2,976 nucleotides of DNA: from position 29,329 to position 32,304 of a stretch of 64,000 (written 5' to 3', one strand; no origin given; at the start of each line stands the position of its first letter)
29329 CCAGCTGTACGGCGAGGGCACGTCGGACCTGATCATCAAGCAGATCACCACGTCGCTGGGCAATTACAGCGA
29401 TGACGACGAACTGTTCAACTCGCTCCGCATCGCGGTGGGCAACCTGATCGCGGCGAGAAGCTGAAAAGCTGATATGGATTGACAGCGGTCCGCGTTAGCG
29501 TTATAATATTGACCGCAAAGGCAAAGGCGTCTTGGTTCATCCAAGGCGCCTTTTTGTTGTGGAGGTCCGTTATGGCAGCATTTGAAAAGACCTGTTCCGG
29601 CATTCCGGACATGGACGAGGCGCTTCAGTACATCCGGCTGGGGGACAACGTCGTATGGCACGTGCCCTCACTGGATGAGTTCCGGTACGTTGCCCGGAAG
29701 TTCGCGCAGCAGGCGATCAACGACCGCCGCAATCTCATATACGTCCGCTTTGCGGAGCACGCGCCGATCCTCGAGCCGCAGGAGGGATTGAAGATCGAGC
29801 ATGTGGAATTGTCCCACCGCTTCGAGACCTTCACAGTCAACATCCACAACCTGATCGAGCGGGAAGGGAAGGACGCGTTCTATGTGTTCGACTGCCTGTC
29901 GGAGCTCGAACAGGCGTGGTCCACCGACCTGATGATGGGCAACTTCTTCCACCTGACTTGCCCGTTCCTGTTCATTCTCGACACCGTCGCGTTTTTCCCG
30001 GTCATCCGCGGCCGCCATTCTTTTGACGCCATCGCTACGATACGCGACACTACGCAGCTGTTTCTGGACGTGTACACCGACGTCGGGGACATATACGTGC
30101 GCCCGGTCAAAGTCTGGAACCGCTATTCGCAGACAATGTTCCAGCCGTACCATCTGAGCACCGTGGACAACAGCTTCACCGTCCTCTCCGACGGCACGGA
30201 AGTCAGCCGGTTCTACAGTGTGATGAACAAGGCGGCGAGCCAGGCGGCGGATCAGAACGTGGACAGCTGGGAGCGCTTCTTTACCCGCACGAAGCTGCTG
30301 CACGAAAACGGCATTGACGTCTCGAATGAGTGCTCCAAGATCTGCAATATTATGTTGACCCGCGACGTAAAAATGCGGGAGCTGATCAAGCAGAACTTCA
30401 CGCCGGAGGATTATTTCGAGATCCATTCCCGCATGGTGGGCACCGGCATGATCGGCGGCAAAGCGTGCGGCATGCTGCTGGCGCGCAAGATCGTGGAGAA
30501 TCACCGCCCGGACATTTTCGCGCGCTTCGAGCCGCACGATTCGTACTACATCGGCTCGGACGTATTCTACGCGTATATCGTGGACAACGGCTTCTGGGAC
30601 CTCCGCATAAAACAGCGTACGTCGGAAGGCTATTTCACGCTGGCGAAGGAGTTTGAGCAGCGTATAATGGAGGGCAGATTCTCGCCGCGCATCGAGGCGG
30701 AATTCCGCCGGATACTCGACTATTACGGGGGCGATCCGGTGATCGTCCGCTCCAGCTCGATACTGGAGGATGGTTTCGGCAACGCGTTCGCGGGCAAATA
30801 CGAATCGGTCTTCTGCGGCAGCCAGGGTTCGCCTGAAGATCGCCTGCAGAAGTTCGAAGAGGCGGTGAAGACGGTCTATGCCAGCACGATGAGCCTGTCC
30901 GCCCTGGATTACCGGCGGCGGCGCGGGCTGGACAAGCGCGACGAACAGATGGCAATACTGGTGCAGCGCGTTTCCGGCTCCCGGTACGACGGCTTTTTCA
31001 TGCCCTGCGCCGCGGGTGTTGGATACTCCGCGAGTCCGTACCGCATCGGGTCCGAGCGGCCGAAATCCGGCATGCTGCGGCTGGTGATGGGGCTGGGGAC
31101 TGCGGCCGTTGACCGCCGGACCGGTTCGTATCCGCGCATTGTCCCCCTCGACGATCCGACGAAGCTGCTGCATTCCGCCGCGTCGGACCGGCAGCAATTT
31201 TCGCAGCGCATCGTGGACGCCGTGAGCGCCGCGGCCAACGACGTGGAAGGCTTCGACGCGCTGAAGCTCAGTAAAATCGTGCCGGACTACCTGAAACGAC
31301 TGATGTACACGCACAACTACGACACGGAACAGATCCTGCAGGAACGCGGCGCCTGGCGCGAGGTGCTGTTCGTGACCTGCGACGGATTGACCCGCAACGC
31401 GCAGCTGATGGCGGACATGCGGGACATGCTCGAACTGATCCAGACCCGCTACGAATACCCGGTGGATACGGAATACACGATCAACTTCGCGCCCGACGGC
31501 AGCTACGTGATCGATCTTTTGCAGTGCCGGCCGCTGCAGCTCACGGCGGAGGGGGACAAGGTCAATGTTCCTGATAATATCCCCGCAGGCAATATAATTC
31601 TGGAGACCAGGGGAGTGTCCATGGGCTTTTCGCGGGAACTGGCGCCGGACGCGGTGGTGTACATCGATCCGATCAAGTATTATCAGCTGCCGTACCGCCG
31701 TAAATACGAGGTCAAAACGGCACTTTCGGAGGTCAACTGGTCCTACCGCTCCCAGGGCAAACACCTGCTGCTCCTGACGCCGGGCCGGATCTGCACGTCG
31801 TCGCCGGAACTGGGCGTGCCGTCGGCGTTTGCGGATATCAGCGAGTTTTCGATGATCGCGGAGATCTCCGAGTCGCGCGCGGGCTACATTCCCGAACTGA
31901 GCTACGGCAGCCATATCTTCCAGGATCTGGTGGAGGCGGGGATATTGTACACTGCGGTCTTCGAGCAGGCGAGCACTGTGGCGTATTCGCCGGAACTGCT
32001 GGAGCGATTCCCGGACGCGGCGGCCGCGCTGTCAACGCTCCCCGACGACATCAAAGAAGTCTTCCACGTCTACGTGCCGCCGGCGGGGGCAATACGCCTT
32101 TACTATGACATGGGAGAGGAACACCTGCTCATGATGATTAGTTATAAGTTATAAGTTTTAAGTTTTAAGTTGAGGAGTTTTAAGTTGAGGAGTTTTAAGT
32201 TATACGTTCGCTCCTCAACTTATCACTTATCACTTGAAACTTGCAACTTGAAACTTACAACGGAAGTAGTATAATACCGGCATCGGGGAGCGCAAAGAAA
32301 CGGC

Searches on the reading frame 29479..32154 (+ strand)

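Call 49: search_protein_families(library=pfam, proteins=[window:29479-32154:+], max_evalue=1e-8)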
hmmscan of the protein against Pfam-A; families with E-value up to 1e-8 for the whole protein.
window:29479-32154:+ (891 aa): 1 family
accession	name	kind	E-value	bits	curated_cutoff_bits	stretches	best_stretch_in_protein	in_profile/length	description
PF01326.24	PPDK_N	-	2.6e-40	139.1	27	1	324-700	3-323/328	Pyruvate phosphate dikinase, AMP/ATP-binding domain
